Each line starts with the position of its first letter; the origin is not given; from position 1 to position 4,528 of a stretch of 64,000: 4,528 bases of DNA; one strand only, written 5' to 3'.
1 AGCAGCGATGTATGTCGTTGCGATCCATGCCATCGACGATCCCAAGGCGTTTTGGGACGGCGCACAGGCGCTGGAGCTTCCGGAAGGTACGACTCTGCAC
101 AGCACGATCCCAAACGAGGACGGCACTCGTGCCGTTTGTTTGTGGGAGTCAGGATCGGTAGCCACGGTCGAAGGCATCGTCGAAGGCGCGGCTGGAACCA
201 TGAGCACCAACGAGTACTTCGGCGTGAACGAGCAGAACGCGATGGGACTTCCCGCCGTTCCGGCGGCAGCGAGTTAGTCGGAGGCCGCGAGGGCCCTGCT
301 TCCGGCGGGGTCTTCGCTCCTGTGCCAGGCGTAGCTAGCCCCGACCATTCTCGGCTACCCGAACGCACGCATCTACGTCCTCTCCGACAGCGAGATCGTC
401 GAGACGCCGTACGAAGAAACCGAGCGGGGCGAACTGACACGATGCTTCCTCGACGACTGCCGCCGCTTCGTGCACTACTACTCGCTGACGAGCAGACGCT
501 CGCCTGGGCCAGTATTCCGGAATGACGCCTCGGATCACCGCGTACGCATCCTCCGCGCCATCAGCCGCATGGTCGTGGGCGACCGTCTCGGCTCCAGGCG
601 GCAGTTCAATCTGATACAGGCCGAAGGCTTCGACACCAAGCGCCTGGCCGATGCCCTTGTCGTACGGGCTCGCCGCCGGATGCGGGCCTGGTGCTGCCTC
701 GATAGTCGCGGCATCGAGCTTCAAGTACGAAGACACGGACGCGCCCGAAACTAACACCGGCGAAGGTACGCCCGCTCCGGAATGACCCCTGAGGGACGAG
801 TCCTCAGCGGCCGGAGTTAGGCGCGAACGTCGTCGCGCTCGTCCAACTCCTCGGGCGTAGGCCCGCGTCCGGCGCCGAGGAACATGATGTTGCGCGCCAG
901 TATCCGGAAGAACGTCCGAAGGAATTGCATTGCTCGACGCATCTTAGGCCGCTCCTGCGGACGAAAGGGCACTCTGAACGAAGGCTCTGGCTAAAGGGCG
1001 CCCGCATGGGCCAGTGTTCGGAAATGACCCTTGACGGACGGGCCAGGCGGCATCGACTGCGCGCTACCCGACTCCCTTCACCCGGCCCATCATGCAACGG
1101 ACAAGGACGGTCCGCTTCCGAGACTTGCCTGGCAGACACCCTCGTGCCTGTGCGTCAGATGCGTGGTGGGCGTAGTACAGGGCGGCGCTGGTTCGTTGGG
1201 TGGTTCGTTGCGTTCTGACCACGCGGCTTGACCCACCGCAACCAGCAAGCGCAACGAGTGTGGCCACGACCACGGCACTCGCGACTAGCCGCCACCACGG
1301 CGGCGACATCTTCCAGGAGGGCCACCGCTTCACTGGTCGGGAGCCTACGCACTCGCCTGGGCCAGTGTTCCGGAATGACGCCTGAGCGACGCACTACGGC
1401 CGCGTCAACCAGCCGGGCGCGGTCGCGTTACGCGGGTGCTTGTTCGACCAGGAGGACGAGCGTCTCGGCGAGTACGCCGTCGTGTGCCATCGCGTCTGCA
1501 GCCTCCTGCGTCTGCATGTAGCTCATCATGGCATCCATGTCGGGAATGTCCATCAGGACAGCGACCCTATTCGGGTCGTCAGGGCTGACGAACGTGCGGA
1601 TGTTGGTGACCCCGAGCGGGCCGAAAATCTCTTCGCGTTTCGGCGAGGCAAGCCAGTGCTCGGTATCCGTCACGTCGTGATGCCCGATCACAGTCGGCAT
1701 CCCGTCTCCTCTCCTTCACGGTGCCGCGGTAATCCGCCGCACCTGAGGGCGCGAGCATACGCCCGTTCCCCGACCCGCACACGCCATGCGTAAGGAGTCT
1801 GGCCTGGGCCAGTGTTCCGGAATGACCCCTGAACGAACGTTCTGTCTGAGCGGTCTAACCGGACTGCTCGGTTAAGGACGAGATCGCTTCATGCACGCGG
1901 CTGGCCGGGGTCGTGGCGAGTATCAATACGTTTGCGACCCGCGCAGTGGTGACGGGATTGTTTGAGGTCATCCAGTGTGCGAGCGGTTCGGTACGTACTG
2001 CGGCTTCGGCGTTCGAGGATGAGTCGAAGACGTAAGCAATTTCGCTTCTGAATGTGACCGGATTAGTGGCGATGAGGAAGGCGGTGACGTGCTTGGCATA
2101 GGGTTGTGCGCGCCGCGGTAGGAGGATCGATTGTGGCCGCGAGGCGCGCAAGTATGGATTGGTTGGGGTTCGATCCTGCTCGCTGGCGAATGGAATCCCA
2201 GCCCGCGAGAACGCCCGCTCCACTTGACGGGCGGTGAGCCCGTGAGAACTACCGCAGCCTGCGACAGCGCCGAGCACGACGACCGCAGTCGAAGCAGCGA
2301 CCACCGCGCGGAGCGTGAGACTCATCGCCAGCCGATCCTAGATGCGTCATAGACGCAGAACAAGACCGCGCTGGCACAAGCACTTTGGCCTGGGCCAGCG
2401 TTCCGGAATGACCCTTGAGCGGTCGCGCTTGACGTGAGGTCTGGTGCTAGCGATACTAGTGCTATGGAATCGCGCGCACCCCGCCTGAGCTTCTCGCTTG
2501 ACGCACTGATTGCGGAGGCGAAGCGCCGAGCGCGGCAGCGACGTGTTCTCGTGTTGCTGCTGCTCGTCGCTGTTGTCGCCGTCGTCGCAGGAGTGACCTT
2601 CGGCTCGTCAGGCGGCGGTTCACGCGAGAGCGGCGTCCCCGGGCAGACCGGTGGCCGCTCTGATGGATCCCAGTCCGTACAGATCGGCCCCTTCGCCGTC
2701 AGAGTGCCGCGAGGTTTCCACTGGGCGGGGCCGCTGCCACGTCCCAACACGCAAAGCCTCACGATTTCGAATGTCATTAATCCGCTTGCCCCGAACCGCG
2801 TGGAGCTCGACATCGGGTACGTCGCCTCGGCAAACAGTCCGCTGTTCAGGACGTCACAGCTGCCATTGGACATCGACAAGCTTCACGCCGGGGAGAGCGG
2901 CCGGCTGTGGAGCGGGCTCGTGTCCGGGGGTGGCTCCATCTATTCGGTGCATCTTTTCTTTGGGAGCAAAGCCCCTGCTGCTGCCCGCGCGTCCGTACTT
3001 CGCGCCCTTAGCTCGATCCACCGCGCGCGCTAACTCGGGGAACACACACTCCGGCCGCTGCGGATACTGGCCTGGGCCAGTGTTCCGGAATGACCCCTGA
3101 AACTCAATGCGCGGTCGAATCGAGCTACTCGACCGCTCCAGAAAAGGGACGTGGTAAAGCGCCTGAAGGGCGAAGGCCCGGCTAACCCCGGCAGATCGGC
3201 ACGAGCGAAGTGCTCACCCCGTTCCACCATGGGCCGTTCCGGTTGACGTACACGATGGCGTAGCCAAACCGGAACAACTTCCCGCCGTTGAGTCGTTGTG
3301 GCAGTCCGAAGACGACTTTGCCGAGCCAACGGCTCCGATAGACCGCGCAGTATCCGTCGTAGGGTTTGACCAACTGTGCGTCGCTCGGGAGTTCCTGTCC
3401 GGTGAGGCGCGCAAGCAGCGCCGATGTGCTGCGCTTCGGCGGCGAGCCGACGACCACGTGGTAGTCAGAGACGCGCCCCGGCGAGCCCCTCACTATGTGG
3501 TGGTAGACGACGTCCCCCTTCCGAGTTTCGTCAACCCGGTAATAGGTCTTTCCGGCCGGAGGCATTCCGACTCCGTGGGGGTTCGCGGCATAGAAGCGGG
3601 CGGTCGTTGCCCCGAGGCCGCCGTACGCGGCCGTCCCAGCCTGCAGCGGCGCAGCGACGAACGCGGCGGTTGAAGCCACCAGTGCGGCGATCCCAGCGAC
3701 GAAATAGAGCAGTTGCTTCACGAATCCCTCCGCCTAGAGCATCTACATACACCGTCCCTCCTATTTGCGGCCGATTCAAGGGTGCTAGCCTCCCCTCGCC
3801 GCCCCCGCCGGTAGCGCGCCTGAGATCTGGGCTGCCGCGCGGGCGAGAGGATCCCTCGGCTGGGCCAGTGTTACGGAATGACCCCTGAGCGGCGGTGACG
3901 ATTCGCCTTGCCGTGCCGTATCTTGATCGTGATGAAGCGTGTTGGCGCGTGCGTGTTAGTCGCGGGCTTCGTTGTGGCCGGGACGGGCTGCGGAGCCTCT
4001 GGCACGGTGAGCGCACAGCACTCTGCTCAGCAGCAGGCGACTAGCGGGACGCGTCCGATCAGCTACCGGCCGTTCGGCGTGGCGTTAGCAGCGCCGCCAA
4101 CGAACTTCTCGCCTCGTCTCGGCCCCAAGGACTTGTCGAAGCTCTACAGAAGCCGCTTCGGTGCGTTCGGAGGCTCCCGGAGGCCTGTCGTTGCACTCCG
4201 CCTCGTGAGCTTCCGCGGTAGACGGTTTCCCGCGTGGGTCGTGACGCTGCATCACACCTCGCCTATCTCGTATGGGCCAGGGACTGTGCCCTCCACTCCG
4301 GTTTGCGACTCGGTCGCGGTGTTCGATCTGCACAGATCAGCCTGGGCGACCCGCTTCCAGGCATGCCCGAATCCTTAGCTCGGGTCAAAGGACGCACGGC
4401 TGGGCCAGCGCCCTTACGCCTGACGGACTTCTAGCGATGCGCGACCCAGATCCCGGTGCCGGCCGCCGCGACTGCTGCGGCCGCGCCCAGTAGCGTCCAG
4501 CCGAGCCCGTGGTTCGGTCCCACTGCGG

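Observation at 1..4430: Cassette-like array: one small unrelated ORF per unit, separated by a same-orientation 38-nt direct repeat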

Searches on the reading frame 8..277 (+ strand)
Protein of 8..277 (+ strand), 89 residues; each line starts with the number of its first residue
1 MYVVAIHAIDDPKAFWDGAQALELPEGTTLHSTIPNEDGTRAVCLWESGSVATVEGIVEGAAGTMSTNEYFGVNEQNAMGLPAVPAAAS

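Call 6: search_protein_families(library=pfam, max_evalue=0.01, proteins=[window:8-277:+])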
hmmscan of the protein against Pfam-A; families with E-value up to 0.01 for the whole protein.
window:8-277:+ (89 aa): 0 families
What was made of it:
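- Tried and rejected: Pfam on the 10 window ORFs: nothing but one weak DUF match (call 6).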

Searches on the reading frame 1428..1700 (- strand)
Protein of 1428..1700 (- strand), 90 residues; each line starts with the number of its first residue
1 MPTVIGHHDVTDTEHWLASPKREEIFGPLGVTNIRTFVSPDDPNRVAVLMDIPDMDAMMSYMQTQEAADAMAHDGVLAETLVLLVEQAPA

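Call 6: search_protein_families(library=pfam, max_evalue=0.01, proteins=[window:1428-1700:-])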
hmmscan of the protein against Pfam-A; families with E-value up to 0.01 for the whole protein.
window:1428-1700:- (90 aa): 0 families

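Call 11: find_encoding_contigs(protein=window:1428-1700:-, flank=10000, max_places=6)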
Protein window:1428-1700:- (90 aa): 9 contigs read that carry it; 5 places shown.
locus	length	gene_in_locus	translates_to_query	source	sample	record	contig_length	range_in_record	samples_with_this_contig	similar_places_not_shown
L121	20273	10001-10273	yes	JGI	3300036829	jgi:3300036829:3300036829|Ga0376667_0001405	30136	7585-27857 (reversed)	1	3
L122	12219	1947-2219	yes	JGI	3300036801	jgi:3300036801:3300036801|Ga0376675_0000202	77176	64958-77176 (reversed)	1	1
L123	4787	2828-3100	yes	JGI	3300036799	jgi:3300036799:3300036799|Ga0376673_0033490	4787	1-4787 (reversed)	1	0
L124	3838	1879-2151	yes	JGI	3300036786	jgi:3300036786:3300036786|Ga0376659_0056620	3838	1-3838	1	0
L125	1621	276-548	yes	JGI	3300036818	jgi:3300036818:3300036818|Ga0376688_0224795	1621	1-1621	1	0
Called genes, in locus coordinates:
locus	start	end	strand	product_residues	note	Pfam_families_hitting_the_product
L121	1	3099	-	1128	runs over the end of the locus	PF02811:PHP, PF07733:DNA_pol3_alpha, PF17657:DNA_pol3_finger, PF14579:HHH_6, PF01336:tRNA_anti-codon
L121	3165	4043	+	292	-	PF13559:DUF4129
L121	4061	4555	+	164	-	-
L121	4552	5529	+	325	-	PF20030:bpMoxR, PF07726:AAA_3, PF07728:AAA_5, PF17863:AAA_lid_2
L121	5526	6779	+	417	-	PF01882:DUF58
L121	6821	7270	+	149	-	-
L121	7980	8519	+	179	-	-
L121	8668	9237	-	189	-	-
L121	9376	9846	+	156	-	-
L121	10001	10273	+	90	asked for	-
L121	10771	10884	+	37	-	-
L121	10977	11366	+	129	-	-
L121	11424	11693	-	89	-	-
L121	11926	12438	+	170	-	PF13527:Acetyltransf_9 (weak), PF00583:Acetyltransf_1 (weak), PF13508:Acetyltransf_7 (weak)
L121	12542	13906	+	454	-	PF00877:NLPC_P60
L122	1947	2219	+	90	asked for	-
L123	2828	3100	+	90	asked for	-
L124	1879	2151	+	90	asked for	-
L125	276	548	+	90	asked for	-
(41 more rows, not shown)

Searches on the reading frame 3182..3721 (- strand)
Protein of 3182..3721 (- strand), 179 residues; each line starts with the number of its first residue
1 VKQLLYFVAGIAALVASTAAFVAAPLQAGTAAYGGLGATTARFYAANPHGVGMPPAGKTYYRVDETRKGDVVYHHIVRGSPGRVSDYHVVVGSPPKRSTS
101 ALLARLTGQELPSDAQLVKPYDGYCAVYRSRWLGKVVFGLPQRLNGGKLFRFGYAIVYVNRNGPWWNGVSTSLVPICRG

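Call 6: search_protein_families(library=pfam, max_evalue=0.01, proteins=[window:3182-3721:-])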
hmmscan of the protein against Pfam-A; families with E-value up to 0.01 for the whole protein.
window:3182-3721:- (179 aa): 0 families

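Call 64: find_homologous_proteins(query=window:3182-3721:-, max_evalue=0.00001)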
Query window:3182-3721:- (179 aa): 23 proteins with E <= 0.00001 among 337 candidates.
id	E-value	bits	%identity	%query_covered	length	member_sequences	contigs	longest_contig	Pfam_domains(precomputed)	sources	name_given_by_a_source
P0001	8.8e-116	402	99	100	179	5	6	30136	-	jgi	jgi:hypothetical protein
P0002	8.5e-73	262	71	97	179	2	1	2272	-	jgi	jgi:hypothetical protein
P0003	2.6e-62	228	70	87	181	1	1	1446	-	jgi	jgi:hypothetical protein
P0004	2.1e-54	202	65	86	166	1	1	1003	-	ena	-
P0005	3.3e-51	192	87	56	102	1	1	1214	-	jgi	jgi:hypothetical protein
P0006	5.9e-51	191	62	87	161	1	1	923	-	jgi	jgi:hypothetical protein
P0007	7.6e-50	187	60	93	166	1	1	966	-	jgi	jgi:hypothetical protein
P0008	1.2e-49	187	61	93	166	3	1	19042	-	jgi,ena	-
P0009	1.5e-49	186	60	93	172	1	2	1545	-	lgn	-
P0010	3.4e-49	185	58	93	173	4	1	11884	-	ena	-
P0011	7.8e-46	174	58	96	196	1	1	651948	-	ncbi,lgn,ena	-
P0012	1.9e-44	170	61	82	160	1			-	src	-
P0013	4.3e-40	156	52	97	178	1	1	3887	-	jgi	jgi:hypothetical protein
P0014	1.2e-36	144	57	88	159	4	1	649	-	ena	-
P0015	6.9e-36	142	61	66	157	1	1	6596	-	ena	-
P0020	6.1e-32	129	53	87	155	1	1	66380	-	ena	-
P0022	2.7e-30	124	53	82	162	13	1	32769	-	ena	-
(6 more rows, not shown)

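Call 65: find_encoding_contigs(protein=P0008, flank=6000, max_places=2)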
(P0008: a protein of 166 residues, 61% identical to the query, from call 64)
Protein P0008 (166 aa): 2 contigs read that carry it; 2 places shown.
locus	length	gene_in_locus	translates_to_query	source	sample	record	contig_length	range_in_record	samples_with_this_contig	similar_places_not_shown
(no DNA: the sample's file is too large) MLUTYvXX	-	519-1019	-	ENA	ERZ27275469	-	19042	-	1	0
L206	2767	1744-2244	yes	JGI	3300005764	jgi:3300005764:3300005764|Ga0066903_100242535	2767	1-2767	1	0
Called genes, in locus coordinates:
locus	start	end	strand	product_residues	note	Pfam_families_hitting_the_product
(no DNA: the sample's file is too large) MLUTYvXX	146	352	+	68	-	PF21003:NucS_N (weak)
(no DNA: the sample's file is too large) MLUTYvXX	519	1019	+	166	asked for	-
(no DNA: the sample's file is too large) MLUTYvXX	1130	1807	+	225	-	PF21003:NucS_N, PF01939:NucS_C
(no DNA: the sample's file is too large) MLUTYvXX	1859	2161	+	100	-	PF00462:Glutaredoxin, PF02798:GST_N (faint), PF13417:GST_N_3, PF13409:GST_N_2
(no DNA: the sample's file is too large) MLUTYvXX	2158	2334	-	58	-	-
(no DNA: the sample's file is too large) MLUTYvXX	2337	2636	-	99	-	-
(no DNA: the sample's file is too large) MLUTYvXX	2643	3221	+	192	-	-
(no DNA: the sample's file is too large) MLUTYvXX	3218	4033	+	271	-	PF06267:DUF1028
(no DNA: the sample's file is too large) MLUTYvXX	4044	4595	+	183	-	-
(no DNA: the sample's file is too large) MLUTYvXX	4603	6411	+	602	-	PF00496:SBP_bac_5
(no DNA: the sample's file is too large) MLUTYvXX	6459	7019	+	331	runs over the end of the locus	PF00005:ABC_tran, PF13304:AAA_21 (weak), PF08352:oligo_HPY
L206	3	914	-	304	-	?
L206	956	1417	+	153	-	-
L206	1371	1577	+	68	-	PF21003:NucS_N (weak)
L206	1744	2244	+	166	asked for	-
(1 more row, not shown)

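Call 66: find_encoding_contigs(protein=P0010, flank=6000, max_places=2)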
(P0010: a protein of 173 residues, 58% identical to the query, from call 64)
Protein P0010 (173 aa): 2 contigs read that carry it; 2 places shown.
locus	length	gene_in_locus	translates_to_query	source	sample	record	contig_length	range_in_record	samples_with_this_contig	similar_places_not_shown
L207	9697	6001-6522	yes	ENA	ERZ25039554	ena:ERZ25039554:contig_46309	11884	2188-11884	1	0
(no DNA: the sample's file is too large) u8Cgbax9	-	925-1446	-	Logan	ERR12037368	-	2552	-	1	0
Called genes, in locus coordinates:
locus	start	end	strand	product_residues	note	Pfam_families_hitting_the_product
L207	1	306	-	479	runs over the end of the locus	PF01471:PG_binding_1, PF01476:LysM (weak), PF23446:LysM1_NFP_LYK (faint), PF23473:LysM3_LYK4_5 (faint), PF01476:LysM, PF01464:SLT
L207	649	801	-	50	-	-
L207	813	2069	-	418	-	PF14659:Phage_int_SAM_3 (weak), PF00589:Phage_integrase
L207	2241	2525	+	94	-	-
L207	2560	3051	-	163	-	PF00520:Ion_trans (weak), PF07885:Ion_trans_2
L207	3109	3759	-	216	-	-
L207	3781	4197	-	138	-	PF07366:SnoaL, PF12680:SnoaL_2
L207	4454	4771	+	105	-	-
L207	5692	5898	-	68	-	-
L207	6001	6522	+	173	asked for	-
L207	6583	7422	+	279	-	PF01209:Ubie_methyltran, PF08241:Methyltransf_11, PF08242:Methyltransf_12, PF13649:Methyltransf_25, PF13847:Methyltransf_31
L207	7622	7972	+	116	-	-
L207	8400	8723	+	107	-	-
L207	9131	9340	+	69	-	-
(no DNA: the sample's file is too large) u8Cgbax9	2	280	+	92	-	?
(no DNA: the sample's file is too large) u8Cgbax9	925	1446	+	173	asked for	-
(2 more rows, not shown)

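Call 67: find_encoding_contigs(protein=P0020, flank=6000, max_places=2)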
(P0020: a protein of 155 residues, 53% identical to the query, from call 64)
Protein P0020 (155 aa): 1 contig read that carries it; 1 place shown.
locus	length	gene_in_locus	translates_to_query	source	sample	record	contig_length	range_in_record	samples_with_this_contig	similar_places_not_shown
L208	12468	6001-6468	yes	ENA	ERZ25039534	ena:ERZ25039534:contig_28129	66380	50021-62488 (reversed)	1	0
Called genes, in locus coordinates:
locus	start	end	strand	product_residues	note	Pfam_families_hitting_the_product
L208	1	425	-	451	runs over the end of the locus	PF02133:Transp_cyt_pur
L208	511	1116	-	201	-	PF06414:Zeta_toxin (weak), PF13191:AAA_16 (weak), PF13238:AAA_18 (weak), PF13671:AAA_33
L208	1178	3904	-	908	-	PF00330:Aconitase, PF00694:Aconitase_C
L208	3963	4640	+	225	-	PF03575:Peptidase_S51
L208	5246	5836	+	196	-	-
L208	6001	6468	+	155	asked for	-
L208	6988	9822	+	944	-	PF00211:Guanylate_cyc, PF13191:AAA_16, PF13401:AAA_22 (faint), PF13424:TPR_12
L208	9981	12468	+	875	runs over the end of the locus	PF00211:Guanylate_cyc, PF13374:TPR_10 (faint), PF13424:TPR_12 (faint)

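Call 68: find_encoding_contigs(protein=P0022, flank=6000, max_places=2)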
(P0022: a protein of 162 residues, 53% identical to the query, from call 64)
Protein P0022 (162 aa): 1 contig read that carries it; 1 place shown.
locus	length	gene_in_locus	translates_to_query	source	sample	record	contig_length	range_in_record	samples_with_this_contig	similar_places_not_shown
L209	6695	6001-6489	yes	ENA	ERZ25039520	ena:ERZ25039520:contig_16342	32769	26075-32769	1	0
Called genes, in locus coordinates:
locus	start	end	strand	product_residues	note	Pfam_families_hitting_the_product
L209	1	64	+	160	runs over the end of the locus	PF13380:CoA_binding_2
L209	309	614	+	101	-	-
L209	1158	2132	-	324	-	PF00400:WD40 (faint), PF25174:Beta-prop_THOC3 (faint), PF23381:Beta-prop_IFT122_1st (faint), PF26550:Tricorn_2nd (faint), PF26549:Tricorn_N, PF07676:PD40 (weak)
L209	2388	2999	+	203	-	PF07883:Cupin_2, PF05899:Cupin_3 (faint)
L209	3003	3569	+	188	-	PF07883:Cupin_2, PF02311:AraC_binding (weak), PF05899:Cupin_3 (weak)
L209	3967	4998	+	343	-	PF23381:Beta-prop_IFT122_1st (faint), PF23775:Beta-prop_RIG_2nd (faint), PF26549:Tricorn_N (faint), PF00400:WD40 (faint), PF00930:DPPIV_N (faint), PF07676:PD40 (faint), PF26550:Tricorn_2nd (faint)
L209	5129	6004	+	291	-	-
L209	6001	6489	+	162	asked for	-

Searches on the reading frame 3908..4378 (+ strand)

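Call 6: search_protein_families(library=pfam, max_evalue=0.01, proteins=[window:3908-4378:+])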
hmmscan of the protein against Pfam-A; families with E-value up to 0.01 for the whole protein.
window:3908-4378:+ (156 aa): 1 family
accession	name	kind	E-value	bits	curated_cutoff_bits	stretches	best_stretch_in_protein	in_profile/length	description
PF25592.1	DUF7937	-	0.0012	18.2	31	1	11-68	208-263/402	Domain of unknown function (DUF7937)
